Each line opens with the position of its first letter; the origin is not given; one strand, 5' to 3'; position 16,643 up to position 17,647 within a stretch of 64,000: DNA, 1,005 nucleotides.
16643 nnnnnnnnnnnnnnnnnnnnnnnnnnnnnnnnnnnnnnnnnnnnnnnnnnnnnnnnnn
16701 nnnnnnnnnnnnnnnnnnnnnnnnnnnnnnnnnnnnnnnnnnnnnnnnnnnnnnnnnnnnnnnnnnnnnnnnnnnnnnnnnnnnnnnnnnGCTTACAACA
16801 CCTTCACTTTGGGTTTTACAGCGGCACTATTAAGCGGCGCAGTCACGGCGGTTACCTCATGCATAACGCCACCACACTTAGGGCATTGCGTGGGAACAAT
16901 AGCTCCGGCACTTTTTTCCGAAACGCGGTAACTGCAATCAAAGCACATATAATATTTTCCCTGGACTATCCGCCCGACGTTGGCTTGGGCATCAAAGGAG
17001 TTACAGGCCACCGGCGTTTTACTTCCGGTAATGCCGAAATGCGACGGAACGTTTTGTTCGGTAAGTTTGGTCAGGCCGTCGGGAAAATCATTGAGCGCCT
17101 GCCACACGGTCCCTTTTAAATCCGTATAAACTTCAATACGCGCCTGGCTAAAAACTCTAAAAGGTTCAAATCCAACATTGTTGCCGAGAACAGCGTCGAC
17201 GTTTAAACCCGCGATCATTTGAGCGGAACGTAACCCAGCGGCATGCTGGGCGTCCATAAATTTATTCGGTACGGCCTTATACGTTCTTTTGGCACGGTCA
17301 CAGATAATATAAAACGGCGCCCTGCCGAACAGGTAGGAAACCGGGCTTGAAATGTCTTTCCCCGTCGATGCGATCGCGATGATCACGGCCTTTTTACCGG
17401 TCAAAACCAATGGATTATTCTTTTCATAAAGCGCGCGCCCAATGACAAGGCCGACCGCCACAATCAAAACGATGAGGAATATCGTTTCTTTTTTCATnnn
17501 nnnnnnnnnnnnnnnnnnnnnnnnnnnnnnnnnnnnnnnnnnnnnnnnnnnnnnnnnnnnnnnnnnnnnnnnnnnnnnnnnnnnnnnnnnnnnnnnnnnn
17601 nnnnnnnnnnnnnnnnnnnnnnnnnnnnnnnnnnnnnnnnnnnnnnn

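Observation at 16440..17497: Second NifX-like/zinc-ribbon set: domains that are fused at 3-1577 occur here as adjacent genes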

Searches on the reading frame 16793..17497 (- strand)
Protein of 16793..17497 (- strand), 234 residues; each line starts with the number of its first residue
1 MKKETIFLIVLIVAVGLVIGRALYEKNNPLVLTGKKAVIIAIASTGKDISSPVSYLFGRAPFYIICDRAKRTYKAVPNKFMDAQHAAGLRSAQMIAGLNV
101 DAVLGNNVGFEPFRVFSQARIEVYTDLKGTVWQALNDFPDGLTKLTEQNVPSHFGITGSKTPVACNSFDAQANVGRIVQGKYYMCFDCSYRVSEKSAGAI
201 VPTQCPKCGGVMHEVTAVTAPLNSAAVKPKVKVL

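Call 4: search_protein_families(library=pfam, proteins=[window:16793-17497:-], max_evalue=0.1)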
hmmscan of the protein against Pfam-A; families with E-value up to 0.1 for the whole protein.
window:16793-17497:- (234 aa): 4 families
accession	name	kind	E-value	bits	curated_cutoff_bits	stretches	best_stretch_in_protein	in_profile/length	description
PF02579.22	Nitro_FeMo-Co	-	1.9e-14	54.2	26.3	1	51-138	3-92/94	Dinitrogenase iron-molybdenum cofactor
PF23455.1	DUF7129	-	0.00018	21.6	30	1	181-215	10-40/45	Domain of unknown function (DUF7129)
PF01155.25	HypA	-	0.058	13.8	28.9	0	183-216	71-100/112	Hydrogenase/urease nickel incorporation, metallochaperone, hypA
PF14070.11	YjfB_motility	-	0.095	13.2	27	0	77-108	22-54/57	Putative motility protein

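Call 8: find_homologous_proteins(query=window:16793-17497:-)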
Query window:16793-17497:- (234 aa): 59 proteins with E <= 0.001 among 872 candidates.
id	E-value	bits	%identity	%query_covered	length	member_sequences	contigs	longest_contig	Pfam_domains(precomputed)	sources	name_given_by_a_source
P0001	8.2e-152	521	100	100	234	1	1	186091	PF02579.23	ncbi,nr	ncbi:MAG: hypothetical protein HQL24_02915 [Candidatus Omnitrophica bacterium]|nr:hypothetical prote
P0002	2.0e-127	441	80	100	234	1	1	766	PF02579.23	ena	-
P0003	6.1e-127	440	81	99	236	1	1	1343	PF02579.23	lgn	-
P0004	7.5e-126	436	79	100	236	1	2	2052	PF02579.23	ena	-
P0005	1.9e-124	432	82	93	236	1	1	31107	PF02579.23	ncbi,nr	ncbi:MAG: NifB/NifX family molybdenum-iron cluster-binding protein [Candidatus Omnitrophica bacteriu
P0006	4.1e-123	427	79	100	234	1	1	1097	PF02579.23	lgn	-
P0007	1.6e-121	422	77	99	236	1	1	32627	PF02579.23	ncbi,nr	ncbi:MAG: hypothetical protein HQL16_05860 [Candidatus Omnitrophica bacterium]|nr:hypothetical prote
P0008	1.5e-120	419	77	99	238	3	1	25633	PF02579.23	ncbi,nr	ncbi:MAG: NifB/NifX family molybdenum-iron cluster-binding protein [Candidatus Omnitrophica bacteriu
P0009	5.1e-120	417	75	100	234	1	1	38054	PF02579.23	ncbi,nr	ncbi:MAG: hypothetical protein HQL19_00665 [Candidatus Omnitrophica bacterium]|nr:hypothetical prote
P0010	3.0e-119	415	78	100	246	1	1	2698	PF02579.23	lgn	-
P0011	3.1e-119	415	75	99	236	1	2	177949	PF02579.23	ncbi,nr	ncbi:MAG: hypothetical protein HQL17_02580 [Candidatus Omnitrophica bacterium]|nr:hypothetical prote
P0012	3.3e-119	414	75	99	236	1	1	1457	PF02579.23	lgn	-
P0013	1.4e-117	409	75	99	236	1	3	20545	PF02579.23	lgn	-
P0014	3.5e-117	408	73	100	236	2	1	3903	PF02579.23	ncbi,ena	-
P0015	2.4e-116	405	73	99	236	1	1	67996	PF02579.23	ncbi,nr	ncbi:MAG: NifB/NifX family molybdenum-iron cluster-binding protein [Candidatus Omnitrophica bacteriu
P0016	3.5e-116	405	73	100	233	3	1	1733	PF02579.23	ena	-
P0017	1.2e-115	403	71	100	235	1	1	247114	PF02579.23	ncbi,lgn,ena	ncbi:MAG: NifB/NifX family molybdenum-iron cluster-binding protein [Candidatus Omnitrophota bacteriu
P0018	5.5e-115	401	72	100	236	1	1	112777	PF02579.23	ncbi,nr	ncbi:MAG: NifB/NifX family molybdenum-iron cluster-binding protein [Candidatus Omnitrophica bacteriu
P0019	9.3e-115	400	75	99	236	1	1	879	PF02579.23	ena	-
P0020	1.3e-113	396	73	99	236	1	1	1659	PF02579.23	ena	-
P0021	8.1e-112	390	72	100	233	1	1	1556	PF02579.23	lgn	-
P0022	4.4e-111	388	72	99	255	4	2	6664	PF02579.23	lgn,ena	-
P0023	2.2e-110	386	69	100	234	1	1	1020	PF02579.23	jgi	-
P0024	1.8e-109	383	73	100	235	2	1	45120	PF02579.23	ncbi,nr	ncbi:MAG: hypothetical protein HQL30_09520 [Candidatus Omnitrophica bacterium]|nr:hypothetical prote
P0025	2.8e-109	382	72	97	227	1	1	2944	PF02579.23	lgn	-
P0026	1.0e-108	380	69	93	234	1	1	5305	PF02579.23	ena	-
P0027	3.2e-106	372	67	100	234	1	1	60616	PF02579.23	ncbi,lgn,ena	-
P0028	4.1e-106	372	68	100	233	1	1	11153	PF02579.23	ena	-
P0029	8.0e-106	371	71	96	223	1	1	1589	PF02579.23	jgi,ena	-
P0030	4.5e-104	365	69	99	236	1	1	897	PF02579.23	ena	-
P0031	1.4e-103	363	68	99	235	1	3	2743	PF23455.2,PF02579.23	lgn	-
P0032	5.8e-97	342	61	100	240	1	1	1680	PF02579.23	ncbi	-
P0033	2.5e-94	333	60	99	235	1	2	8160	PF02579.23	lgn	-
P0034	3.0e-94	333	59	100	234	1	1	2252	PF02579.23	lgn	-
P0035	1.6e-90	321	59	100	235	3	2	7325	PF02579.23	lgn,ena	-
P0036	5.5e-90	319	61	99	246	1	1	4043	PF02579.23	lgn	-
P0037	8.0e-90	318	61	99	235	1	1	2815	PF02579.23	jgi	jgi:predicted Fe-Mo cluster-binding NifX family protein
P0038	1.7e-89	317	59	100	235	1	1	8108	PF02579.23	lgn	-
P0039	4.2e-89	316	62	93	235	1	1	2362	PF02579.23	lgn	-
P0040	5.6e-88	312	59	97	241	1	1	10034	PF02579.23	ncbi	ncbi:NifB/NifX family molybdenum-iron cluster-binding protein [Candidatus Hydrogenedentota bacterium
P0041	5.6e-88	312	59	99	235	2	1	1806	PF02579.23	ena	-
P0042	2.3e-87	310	61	91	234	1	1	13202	PF02579.23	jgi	jgi:predicted Fe-Mo cluster-binding NifX family protein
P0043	1.2e-86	308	59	94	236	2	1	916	PF02579.23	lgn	-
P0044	1.7e-86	308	60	92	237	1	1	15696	PF02579.23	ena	-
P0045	1.4e-85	305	58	99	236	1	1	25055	PF02579.23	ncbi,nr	ncbi:MAG: NifB/NifX family molybdenum-iron cluster-binding protein [Candidatus Omnitrophica bacteriu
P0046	2.0e-83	297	56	100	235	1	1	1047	PF02579.23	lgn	-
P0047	5.5e-83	296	57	100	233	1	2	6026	PF02579.23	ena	-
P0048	2.1e-81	291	54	96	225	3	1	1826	PF02579.23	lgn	-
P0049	1.0e-80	289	53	99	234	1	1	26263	PF02579.23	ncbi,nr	ncbi:MAG: NifB/NifX family molybdenum-iron cluster-binding protein [Candidatus Omnitrophica bacteriu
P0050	6.6e-80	286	56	99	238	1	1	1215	PF02579.23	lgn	-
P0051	2.2e-79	284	61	82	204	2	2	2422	PF02579.23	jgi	jgi:predicted Fe-Mo cluster-binding NifX family protein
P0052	6.5e-79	283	53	96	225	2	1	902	PF02579.23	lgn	-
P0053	3.4e-75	271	54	91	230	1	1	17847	PF23455.2,PF02579.23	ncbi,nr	ncbi:MAG: NifB/NifX family molybdenum-iron cluster-binding protein [Planctomycetes bacterium]|nr:Nif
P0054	7.3e-75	269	57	86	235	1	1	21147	PF02579.23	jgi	jgi:predicted Fe-Mo cluster-binding NifX family protein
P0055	7.0e-70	253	52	97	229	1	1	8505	PF02579.23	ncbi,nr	ncbi:MAG: NifB/NifX family molybdenum-iron cluster-binding protein [Planctomycetes bacterium]|nr:Nif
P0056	7.9e-70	253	68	66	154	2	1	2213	PF02579.23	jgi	jgi:predicted Fe-Mo cluster-binding NifX family protein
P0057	4.3e-65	238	74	59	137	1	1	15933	PF02579.23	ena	-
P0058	1.1e-44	171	59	57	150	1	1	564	PF02579.23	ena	-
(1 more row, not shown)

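Call 15: find_related_loci(query=A1, collection=genome_contigs, flank=10000)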
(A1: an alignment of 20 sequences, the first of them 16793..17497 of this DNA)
Query A1 (234 aa) in genome_contigs; peptide patterns used: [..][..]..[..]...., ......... (x = any residue, [..] = any of these).
20 stretches matched a pattern; 13 encode a relative of the query (tblastn E <= 1e-3); 12 distinct loci.
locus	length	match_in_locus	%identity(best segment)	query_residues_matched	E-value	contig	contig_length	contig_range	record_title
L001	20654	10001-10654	82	17-234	5e-127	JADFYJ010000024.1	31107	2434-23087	MAG: Candidatus Omnitrophota bacterium isolate nDJH6bin5 nDJH6_bin5_NODE_24_length_31107_cov_10.614138, whole genome sho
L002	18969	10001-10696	75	3-234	1e-126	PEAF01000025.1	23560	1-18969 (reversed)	MAG: Candidatus Omnitrophota bacterium isolate MBPbin6 scaffold109, whole genome shotgun sequence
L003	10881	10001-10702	73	1-234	7e-124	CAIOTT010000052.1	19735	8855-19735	MAG: Candidatus Omnitrophica bacterium isolate Ki2-D4_bin-0675 genome assembly, contig: bin-0675:52/74, whole genome sho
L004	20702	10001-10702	72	1-234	9e-122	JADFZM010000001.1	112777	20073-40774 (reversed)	MAG: Candidatus Omnitrophota bacterium isolate nHLHbin2 nHLH_bin2_NODE_1_length_112777_cov_11.298682, whole genome shotg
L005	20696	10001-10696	73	3-234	5e-119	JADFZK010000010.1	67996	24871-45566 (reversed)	MAG: Candidatus Omnitrophota bacterium isolate nHGRbin18 nHGR_bin18_NODE_147_length_67996_cov_10.031262, whole genome sh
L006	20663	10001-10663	76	1-221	8e-118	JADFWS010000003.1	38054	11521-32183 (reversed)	MAG: Candidatus Omnitrophota bacterium isolate nCal2bin1 nCal2_bin1_NODE_3_length_38054_cov_3.849409, whole genome shotg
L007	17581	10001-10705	73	1-234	7e-117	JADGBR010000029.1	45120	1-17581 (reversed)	MAG: Candidatus Omnitrophota bacterium isolate nW3bin14 nW3_bin14_NODE_29_length_45120_cov_3.796391, whole genome shotgu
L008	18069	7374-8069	77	3-234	5e-127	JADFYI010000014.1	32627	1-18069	MAG: Candidatus Omnitrophota bacterium isolate nDJH6bin28 nDJH6_bin28_NODE_944_length_32627_cov_6.188536, whole genome s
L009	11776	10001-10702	67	1-234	7e-114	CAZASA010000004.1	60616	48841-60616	MAG TPA_asm: uncultured Planctomycetales bacterium isolate binchicken_co241_31 genome assembly, contig: NODE_460_length_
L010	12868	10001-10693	53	3-234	2e-88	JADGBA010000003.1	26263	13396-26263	MAG: Candidatus Omnitrophota bacterium isolate nS315bin20 nS315_bin20_NODE_1013_length_26263_cov_4.965888, whole genome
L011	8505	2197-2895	52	3-234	1e-77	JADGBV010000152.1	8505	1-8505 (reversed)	MAG: Planctomycetota bacterium isolate nwagbin3 nwag_bin3_NODE_152_length_8505_cov_2.989084, whole genome shotgun sequen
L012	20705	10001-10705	71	1-234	1e-118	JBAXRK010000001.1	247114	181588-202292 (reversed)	MAG: Candidatus Omnitrophota bacterium isolate ELA581 MAG581_1, whole genome shotgun sequence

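Call 21: search_solved_structures(query=window:16793-17497:-, max_evalue=1, show_alignments=3)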
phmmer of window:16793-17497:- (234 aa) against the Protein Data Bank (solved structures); distinct sequences matched with E-value up to 1: 6.
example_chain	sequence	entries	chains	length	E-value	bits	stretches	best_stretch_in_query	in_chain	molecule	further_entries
1rdu_A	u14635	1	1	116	4.4e-13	52.6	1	40-143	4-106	conserved hypothetical protein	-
1eo1_A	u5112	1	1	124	5.3e-13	52.4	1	40-141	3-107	HYPOTHETICAL PROTEIN MTH1175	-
2wfb_A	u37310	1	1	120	2.5e-08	37.1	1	40-144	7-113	PUTATIVE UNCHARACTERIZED PROTEIN ORP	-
1o13_A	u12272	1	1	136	0.0044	19.9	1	39-153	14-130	probable NifB protein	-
1t3v_A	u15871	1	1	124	0.0046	19.9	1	43-153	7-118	conserved hypothetical protein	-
1a6d_B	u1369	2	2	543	0.44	13.4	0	147-205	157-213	THERMOSOME (BETA SUBUNIT)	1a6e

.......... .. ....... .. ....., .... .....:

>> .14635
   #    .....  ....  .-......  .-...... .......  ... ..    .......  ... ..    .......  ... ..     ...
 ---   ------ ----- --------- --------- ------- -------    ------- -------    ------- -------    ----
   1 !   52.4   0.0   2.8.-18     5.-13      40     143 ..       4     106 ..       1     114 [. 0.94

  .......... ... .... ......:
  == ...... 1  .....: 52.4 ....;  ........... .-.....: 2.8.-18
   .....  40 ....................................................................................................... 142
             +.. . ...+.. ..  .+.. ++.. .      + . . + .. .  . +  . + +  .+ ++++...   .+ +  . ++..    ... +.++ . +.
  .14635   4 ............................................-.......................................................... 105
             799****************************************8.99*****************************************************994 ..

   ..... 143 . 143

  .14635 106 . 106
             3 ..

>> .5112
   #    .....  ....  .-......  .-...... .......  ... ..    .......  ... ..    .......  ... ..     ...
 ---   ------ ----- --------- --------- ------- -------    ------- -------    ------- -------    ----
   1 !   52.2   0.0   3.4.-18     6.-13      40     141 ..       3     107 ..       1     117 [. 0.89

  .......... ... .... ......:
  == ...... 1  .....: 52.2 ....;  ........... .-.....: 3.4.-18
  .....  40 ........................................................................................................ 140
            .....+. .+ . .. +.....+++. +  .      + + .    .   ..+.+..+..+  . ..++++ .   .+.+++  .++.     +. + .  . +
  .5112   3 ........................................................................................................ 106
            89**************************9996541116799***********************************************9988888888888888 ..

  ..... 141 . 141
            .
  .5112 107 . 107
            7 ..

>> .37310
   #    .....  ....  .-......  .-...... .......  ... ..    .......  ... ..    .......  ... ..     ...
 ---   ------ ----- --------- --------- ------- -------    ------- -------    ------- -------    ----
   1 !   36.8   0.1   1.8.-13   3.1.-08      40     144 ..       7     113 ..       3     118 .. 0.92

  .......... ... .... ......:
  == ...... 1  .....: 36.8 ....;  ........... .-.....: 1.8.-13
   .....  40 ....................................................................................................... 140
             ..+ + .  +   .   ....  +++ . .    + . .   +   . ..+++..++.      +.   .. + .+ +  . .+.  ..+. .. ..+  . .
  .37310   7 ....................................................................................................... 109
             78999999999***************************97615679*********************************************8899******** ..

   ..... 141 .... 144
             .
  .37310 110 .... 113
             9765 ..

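Call 23: search_protein_families(library=pfam, proteins=[L006:4804-5958:+, L012:15861-16994:+], max_evalue=0.01)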
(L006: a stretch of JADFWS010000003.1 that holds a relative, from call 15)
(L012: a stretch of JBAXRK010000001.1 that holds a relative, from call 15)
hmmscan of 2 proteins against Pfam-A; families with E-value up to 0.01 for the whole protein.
L006:4804-5958:+ (384 aa): 2 families
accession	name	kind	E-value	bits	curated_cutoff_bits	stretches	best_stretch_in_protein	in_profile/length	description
PF01545.26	Cation_efflux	-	9.8e-17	61.8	26.6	1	39-215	4-195/198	Cation efflux family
PF02579.22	Nitro_FeMo-Co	-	4.1e-10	40.2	26.3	1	267-357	2-93/94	Dinitrogenase iron-molybdenum cofactor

L012:15861-16994:+ (377 aa): 2 families
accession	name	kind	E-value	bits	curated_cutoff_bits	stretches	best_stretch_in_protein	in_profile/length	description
PF01545.26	Cation_efflux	-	3e-16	60.2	26.6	2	86-205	71-193/198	Cation efflux family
PF02579.22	Nitro_FeMo-Co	-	1.3e-07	32.3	26.3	1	260-350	2-93/94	Dinitrogenase iron-molybdenum cofactor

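Call 60: predict_structure(alignment_id=A2)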
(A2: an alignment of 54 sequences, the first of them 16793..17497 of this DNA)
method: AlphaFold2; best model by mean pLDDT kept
length: 234 residues; sequences in the alignment: 54
mean_pLDDT: 80.8   pTM: 0.59
mean pLDDT of the five models: 80.8, 80.6, 80.5, 78.3, 75.7
residues with pLDDT >= 90: 106; 70-90: 73; 50-70: 24; < 50: 31
segments of 3 or more residues with pLDDT < 50: 153-156, 167-175, 220-224, 226-234
pLDDT, mean of each block of 10 residues (from residue 1): 92 97 81 90 93 87 95 95 78 95 92 93 93 95 85 48 49 52 86 78 87 72 44 38
secondary structure, 60 per line:
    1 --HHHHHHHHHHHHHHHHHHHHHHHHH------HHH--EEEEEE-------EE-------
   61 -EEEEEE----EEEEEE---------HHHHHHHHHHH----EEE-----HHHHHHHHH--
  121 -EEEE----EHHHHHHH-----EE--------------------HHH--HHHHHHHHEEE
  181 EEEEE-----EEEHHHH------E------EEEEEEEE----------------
elements in order: H3-27 E39-44 E62-67 E72-77 H87-97 E102-104 H110-118 E122-125 H131-137 H170-177 E178-185 E191-193 H194-197 E211-218

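Call 63: fold_search(model_id=the predicted structure, library=pdb)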
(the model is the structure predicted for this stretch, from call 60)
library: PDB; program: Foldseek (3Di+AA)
matches with E <= 10: 517; with E <= 0.001: 10
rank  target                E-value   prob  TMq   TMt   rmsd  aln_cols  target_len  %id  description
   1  2wfb                  7.4e-10  1.00  0.47  0.89   1.3       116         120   29  High resolution structure of the apo form of the orange protein (ORP) from Desulfovibrio gigas (released 2010-05-26)
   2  1rdu_MODEL_1_A        9.6e-08  1.00  0.42  0.82   2.3       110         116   35  NMR STRUCTURE OF A PUTATIVE NIFB PROTEIN FROM THERMOTOGA (TM1290), WHICH BELONGS TO THE DUF35 FAMILY (released 2004-07-06)
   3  1t3v_MODEL_1_A        1.0e-05  1.00  0.39  0.69   4.4       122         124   23  The NMR solution structure of TM1816 (released 2004-12-14)
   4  1eo1_MODEL_1_A        1.6e-05  1.00  0.41  0.73   4.9       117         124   32  Solution structure of hypothetical protein MTH1175 from Methanobacterium thermoautotrophicum (released 2000-12-20)
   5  1o13                  3.1e-05  1.00  0.37  0.78   1.9       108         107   22  Crystal structure of a putative dinitrogenase iron-molybdenum cofactor (tm1816) from thermotoga maritima at 1.83 A resol (released 2002-12-18)
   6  2re2_A                1.4e-04  1.00  0.41  0.78   2.7       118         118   16  CRYSTAL STRUCTURE OF A PUTATIVE IRON-MOLYBDENUM COFACTOR (FEMO-CO) DINITROGENASE (TA1041M) FROM THERMOPLASMA ACIDOPHIL (released 2007-10-09)
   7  2re2_B                1.5e-04  1.00  0.41  0.76   2.6       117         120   17  CRYSTAL STRUCTURE OF A PUTATIVE IRON-MOLYBDENUM COFACTOR (FEMO-CO) DINITROGENASE (TA1041M) FROM THERMOPLASMA ACIDOPHIL (released 2007-10-09)
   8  2yx6_D                2.2e-04  1.00  0.39  0.77   3.0       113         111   21  Crystal structure of PH0822 (released 2007-10-30)
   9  2yx6_C                3.7e-04  1.00  0.39  0.78   2.9       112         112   22  Crystal structure of PH0822 (released 2007-10-30)
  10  2yx6_B                9.2e-04  1.00  0.38  0.75   3.5       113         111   22  Crystal structure of PH0822 (released 2007-10-30)
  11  2yx6_A                1.4e-03  1.00  0.38  0.77   4.2       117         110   20  Crystal structure of PH0822 (released 2007-10-30)
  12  9ian_F                6.5e-02  0.97  0.33  0.51   4.7       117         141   14  Nitrogenase maturase NifEN in complex with the cofactor chaperone NifX (released 2026-03-04)
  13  9qeq_M                8.3e-02  0.51  0.21  0.07   8.0       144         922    8  Structure of the transcribing Pol II-DSIF-SPT6-U1 snRNP complex (released 2025-07-09)
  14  7b0h_E                1.1e-01  0.14  0.15  0.07  12.2       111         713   13  TgoT_6G12 Ternary complex (released 2021-01-13)
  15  7b0h_F                1.1e-01  0.14  0.15  0.06  12.2       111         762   13  TgoT_6G12 Ternary complex (released 2021-01-13)
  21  9s0u_M                1.3e-01  0.33  0.21  0.07   6.5       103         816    8  State 3 MAP 3 RNA Pol II activated elongation complex with SETD2 bound to distal upstream H3 (released 2025-09-24)
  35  9rze_M                3.4e-01  0.23  0.20  0.07   7.5       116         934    8  State 2 MAP 3 RNA Pol II activated elongation complex with SETD2 bound to proximal upstream H3 (released 2026-03-18)
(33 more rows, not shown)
